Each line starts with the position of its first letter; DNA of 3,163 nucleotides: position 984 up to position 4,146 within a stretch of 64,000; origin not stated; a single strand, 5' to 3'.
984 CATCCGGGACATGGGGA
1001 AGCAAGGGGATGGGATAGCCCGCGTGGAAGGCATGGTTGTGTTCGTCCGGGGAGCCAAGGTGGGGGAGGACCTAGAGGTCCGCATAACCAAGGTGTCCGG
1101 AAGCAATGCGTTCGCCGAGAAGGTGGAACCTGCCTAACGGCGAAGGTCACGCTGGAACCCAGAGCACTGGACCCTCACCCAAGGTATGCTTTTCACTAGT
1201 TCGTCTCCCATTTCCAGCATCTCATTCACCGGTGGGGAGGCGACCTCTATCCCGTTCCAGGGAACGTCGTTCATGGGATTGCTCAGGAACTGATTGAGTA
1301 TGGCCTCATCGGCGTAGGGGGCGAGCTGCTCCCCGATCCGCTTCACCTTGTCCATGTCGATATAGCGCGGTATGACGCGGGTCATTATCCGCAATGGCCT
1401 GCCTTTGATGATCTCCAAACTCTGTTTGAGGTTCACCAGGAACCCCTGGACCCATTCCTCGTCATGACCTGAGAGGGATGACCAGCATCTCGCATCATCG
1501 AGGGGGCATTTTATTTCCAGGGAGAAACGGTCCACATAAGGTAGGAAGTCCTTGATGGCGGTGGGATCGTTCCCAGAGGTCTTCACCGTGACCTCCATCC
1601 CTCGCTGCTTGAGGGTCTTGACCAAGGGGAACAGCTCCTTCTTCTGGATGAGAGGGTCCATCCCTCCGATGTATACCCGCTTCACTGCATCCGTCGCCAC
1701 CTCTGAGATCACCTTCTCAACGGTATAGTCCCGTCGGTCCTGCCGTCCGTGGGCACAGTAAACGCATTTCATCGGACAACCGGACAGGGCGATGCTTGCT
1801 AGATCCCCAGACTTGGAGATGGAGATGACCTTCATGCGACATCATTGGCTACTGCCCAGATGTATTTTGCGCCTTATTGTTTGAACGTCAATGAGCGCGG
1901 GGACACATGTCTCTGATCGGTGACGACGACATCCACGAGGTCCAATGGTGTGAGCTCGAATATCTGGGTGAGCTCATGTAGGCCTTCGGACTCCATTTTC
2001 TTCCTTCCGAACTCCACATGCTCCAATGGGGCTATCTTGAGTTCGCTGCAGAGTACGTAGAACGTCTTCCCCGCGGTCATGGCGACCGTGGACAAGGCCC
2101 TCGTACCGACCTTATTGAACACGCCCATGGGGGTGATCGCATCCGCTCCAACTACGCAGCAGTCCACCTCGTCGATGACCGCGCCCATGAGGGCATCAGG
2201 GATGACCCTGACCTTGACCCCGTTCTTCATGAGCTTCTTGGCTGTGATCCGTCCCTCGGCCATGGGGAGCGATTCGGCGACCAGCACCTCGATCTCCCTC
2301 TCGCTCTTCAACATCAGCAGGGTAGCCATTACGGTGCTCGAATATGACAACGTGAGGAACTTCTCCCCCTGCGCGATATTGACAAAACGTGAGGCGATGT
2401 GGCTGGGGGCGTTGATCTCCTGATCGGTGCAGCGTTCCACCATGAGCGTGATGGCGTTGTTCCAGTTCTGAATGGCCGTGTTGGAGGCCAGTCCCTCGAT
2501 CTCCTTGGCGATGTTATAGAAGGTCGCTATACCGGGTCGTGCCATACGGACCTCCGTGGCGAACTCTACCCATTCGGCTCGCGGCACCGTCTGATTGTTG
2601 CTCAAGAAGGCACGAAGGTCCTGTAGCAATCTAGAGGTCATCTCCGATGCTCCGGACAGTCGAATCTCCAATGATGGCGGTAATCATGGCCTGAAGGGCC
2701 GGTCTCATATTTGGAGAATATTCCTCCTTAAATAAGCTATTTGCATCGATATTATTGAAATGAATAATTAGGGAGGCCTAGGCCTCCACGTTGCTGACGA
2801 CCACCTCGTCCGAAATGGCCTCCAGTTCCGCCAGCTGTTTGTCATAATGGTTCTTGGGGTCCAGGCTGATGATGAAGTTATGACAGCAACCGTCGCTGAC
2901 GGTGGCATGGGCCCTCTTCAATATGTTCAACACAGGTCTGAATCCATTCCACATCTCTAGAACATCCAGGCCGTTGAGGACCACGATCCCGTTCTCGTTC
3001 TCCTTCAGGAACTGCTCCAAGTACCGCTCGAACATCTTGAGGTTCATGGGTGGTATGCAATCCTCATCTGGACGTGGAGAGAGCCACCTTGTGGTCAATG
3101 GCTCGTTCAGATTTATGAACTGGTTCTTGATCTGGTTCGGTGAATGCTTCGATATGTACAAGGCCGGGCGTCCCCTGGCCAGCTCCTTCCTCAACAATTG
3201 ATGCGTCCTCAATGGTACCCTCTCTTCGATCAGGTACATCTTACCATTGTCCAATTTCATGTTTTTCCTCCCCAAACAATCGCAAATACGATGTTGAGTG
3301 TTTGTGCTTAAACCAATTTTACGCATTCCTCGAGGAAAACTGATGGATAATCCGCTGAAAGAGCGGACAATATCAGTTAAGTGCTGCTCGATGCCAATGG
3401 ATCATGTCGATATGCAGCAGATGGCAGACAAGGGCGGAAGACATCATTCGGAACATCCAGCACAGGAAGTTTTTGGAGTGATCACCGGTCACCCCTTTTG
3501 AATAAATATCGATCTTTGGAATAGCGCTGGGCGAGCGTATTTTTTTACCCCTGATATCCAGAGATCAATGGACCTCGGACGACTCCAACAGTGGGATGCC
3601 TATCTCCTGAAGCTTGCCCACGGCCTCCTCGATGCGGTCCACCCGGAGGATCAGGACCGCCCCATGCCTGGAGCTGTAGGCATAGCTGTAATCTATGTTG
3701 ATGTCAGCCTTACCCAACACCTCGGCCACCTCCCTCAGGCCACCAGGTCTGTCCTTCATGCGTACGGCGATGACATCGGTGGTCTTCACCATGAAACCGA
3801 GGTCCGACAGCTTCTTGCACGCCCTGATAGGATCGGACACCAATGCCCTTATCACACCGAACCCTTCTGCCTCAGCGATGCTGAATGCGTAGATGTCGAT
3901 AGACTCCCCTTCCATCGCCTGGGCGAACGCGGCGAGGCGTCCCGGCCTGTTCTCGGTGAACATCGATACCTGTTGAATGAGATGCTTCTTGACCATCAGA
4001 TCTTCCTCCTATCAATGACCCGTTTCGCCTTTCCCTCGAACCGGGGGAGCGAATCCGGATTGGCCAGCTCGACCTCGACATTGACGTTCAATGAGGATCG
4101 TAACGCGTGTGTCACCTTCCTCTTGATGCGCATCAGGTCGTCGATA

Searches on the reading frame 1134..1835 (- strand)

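Call 40: search_protein_families(library=pfam, proteins=[window:1134-1835:-], max_evalue=0.001)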
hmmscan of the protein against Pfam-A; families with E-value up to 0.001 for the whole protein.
window:1134-1835:- (233 aa): 2 families
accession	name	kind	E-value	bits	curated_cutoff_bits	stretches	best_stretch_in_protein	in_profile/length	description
PF04055.27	Radical_SAM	-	2.6e-10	41.1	29.5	1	18-116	5-117/166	Radical SAM superfamily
PF13353.11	Fer4_12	-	4.2e-05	24.3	22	1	14-90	9-93/137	4Fe-4S single cluster domain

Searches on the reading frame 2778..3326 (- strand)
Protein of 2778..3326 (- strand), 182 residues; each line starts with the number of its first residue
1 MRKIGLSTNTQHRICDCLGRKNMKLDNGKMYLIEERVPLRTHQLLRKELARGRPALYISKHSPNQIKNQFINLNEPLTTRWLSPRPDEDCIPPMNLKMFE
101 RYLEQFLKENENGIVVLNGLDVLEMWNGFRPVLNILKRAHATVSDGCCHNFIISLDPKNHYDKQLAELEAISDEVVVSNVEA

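Call 3: search_protein_families(library=pfam, proteins=[window:2778-3326:-], max_evalue=0.1)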
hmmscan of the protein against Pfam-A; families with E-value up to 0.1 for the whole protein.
window:2778-3326:- (182 aa): 2 families
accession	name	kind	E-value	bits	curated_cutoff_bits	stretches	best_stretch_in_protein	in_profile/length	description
PF05763.18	DUF835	-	7e-15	55.4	33.1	1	43-169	10-133/136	Protein of unknown function (DUF835)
PF12592.13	ATPase_RavA_C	-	0.089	13.3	27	0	54-77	27-50/55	ATPase, RavA, C-terminal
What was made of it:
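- Checked: The comparator ORF at 2778..3326/3260 (-) is also DUF835 (E=7e-15, call 3).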

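Call 4: search_protein_families(library=ncbifam, proteins=[window:2778-3326:-], max_evalue=0.1)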
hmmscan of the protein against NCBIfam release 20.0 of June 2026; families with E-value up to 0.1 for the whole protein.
window:2778-3326:- (182 aa): 0 families

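Call 49: find_homologous_proteins(query=window:2781-3326:-, max_evalue=0.001)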
Query window:2781-3326:- (182 aa): 172 proteins with E <= 0.001 among 226 candidates; the best 120 are listed.
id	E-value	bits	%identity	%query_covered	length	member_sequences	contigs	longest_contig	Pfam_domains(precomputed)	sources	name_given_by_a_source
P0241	8.7e-101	353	98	88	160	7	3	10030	PF05763.19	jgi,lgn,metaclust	metaclust:\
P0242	1.2e-92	327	91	88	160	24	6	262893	PF05763.19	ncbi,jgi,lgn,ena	-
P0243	4.8e-84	299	83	88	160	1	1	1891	PF05763.19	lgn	-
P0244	6.8e-83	295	80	88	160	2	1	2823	PF05763.19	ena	-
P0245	1.1e-79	284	78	88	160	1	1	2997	PF05763.19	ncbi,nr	ncbi:MAG TPA: DUF835 domain-containing protein [Methanomassiliicoccales archaeon]|nr:DUF835 domain-c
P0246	2.6e-77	277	77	88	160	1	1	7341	PF05763.19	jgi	jgi:hypothetical protein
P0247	3.2e-77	276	77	88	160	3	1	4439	PF05763.19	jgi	-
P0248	5.8e-77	276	75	88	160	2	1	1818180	PF05763.19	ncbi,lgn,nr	ncbi:MAG: DUF835 domain-containing protein [Methanomassiliicoccales archaeon]|nr:MAG: DUF835 domain-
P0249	1.4e-76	274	75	88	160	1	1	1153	PF05763.19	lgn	-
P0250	1.6e-76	274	75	88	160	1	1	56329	PF05763.19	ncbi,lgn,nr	ncbi:MAG: DUF835 domain-containing protein [Euryarchaeota archaeon]|nr:DUF835 domain-containing prot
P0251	5.0e-75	269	75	88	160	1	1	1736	PF05763.19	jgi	jgi:hypothetical protein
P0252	4.2e-73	263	76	88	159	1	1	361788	PF05763.19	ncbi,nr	ncbi:MAG: hypothetical protein A4E32_01372 [Methanomassiliicoccales archaeon PtaU1.Bin124]|nr:MAG: h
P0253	1.6e-72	261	73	87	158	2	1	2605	PF05763.19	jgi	jgi:hypothetical protein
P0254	8.7e-71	255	70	88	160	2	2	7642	PF05763.19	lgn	-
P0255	2.5e-70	254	72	88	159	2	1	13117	PF05763.19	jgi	-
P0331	5.4e-52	194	61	86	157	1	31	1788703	PF05763.19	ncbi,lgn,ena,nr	ncbi:MAG TPA: DUF835 domain-containing protein [Euryarchaeota archaeon]|nr:DUF835 domain-containing 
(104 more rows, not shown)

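Call 50: find_encoding_contigs(protein=P0248, flank=5000, max_places=2)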
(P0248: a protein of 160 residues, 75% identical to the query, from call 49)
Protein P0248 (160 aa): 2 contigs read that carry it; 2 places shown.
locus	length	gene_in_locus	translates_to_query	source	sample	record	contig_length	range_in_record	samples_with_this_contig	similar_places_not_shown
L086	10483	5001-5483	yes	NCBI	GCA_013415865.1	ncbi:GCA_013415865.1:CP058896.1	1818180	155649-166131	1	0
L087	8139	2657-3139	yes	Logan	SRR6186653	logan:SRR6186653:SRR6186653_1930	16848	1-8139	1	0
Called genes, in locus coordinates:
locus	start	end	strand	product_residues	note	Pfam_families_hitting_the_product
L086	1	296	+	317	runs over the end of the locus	PF01058:Oxidored_q6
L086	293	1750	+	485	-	PF27537:HoxH, PF00374:NiFeSe_Hases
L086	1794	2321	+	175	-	PF01750:HycI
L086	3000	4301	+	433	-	PF00501:AMP-binding, PF14535:AMP-binding_C_2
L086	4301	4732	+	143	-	PF13291:ACT_4 (faint), PF19571:ACT_8, PF01842:ACT (weak), PF13840:ACT_7 (faint), PF22468:ACT_9 (faint), PF22629:ACT_AHAS_ss (faint), PF01842:ACT (weak)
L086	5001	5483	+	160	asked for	PF05763:DUF835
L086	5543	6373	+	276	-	PF01008:IF-2B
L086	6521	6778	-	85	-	PF01938:TRAM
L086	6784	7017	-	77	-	-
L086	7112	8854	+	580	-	PF00317:Ribonuc_red_lgN, PF02867:Ribonuc_red_lgC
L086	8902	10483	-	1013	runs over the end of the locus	PF12704:MacB_PCD, PF02687:FtsX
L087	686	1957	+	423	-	PF00501:AMP-binding, PF14535:AMP-binding_C_2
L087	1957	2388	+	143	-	PF13291:ACT_4 (faint), PF19571:ACT_8, PF01842:ACT (weak), PF13840:ACT_7 (faint), PF22468:ACT_9 (faint), PF22629:ACT_AHAS_ss (faint), PF01842:ACT (weak)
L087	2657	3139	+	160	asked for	PF05763:DUF835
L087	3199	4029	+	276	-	PF01008:IF-2B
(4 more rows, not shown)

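Call 51: find_encoding_contigs(protein=P0331, flank=5000, max_places=3)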
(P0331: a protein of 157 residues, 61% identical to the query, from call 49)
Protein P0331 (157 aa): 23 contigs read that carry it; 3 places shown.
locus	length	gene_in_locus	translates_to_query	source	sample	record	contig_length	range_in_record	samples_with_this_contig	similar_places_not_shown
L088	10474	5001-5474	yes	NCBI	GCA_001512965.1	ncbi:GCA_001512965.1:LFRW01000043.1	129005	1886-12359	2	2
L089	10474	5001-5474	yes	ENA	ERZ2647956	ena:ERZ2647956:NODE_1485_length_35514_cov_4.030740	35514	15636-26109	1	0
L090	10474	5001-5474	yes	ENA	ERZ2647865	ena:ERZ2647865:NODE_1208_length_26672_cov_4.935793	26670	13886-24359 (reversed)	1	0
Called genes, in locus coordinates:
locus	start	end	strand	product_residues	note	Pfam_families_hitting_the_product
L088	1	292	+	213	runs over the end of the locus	PF00352:TBP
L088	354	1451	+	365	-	PF03601:Cons_hypoth698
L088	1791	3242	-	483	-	PF13347:MFS_2 (faint), PF00083:Sugar_tr (weak), PF07690:MFS_1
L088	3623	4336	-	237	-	PF27252:AF_1314_C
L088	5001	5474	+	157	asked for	PF05763:DUF835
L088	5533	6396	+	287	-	PF01008:IF-2B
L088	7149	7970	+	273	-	PF00291:PALP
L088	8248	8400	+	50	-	-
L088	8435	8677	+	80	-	PF05763:DUF835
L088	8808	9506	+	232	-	PF00702:Hydrolase, PF12710:HAD, PF13419:HAD_2, PF13242:Hydrolase_like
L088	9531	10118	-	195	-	PF01047:MarR (weak), PF12802:MarR_2 (weak), PF13404:HTH_AsnC-type, PF13412:HTH_24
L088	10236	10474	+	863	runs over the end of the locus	PF19803:DUF6286 (faint), PF00403:HMA, PF00122:E1-E2_ATPase, PF00702:Hydrolase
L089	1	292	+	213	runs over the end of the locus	PF00352:TBP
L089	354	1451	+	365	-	PF03601:Cons_hypoth698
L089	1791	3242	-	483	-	PF13347:MFS_2 (faint), PF00083:Sugar_tr (weak), PF07690:MFS_1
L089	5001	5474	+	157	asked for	PF05763:DUF835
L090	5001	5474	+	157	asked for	PF05763:DUF835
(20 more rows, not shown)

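Call 76: find_related_loci(query=A3, collection=metagenome_contigs, flank=3000)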
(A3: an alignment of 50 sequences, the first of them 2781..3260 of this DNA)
Query A3 (160 aa) in metagenome_contigs; peptide patterns used: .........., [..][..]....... (x = any residue, [..] = any of these).
118 stretches matched a pattern; 80 encode a relative of the query (tblastn E <= 1e-3); 78 distinct loci.
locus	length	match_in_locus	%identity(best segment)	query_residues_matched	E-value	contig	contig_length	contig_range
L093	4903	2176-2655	98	1-160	8e-106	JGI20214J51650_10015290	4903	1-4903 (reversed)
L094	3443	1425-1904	91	1-160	3e-99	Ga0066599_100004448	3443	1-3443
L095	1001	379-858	79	1-160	9e-96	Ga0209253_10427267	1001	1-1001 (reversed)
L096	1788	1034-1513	74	1-160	1e-86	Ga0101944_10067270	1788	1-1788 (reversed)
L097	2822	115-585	63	1-158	3e-66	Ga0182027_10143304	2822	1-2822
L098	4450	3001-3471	63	1-158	4e-65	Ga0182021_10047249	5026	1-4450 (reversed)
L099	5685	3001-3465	65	1-156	9e-65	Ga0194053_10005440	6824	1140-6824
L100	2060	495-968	66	1-159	2e-66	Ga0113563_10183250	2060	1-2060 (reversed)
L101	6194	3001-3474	64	1-159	2e-64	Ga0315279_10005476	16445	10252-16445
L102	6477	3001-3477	61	1-160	6e-62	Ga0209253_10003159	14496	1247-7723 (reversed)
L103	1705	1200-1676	60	1-160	5e-64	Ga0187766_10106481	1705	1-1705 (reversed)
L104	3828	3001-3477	60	1-160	9e-62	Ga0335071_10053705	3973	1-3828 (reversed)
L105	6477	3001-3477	61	1-160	2e-61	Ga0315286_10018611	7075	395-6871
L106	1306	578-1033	62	1-154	1e-64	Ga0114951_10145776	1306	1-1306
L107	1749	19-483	64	1-156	2e-62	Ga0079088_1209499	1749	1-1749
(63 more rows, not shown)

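Call 79: search_protein_families(library=pfam, proteins=[L102:4132-5949:+, L102:4153-5154:-, L102:1695-2243:-, L102:2455-2790:-, L102:2992-3480:+], max_evalue=0.001)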
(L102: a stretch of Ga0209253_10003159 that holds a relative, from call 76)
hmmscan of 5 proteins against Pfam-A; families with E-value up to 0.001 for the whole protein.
L102:4132-5949:+ (605 aa): 3 families
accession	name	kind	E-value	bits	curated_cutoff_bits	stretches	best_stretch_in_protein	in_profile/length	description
PF02867.20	Ribonuc_red_lgC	-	3.2e-128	429.1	23.9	2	96-412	1-344/523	Ribonucleotide reductase, barrel domain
PF00317.26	Ribonuc_red_lgN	-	9.8e-23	80.5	28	1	15-92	5-76/77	Ribonucleotide reductase, all-alpha domain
PF02150.21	Zn_ribbon_RPB9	-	0.00072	19.8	25.2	0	581-605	4-32/36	RNA polymerases M/15 Kd subunit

L102:4153-5154:- (333 aa): 0 families

L102:1695-2243:- (182 aa): 0 families

L102:2455-2790:- (111 aa): 0 families

L102:2992-3480:+ (162 aa): 1 family
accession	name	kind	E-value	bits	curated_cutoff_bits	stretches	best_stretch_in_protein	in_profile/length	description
PF05763.18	DUF835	-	3.3e-20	72.7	33.1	1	23-150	9-134/136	Protein of unknown function (DUF835)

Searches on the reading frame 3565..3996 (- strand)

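Call 40: search_protein_families(library=pfam, proteins=[window:3565-3996:-], max_evalue=0.001)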
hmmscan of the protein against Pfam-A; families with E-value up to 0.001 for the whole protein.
window:3565-3996:- (143 aa): 5 families
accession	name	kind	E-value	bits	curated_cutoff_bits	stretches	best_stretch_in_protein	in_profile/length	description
PF19571.5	ACT_8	-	1.5e-18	67.3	23.5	1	7-125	3-121/141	ACT domain pair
PF01842.31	ACT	-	3e-12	46.5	27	1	75-123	2-50/66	ACT domain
PF13291.12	ACT_4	-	1e-05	26.5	27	0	76-112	9-45/80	ACT domain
PF22629.2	ACT_AHAS_ss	-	5.2e-05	23.8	27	0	76-126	1-52/67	AHAS small subunit-like ACT domain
PF13840.12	ACT_7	-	0.00075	19.7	27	0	78-126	14-60/65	ACT domain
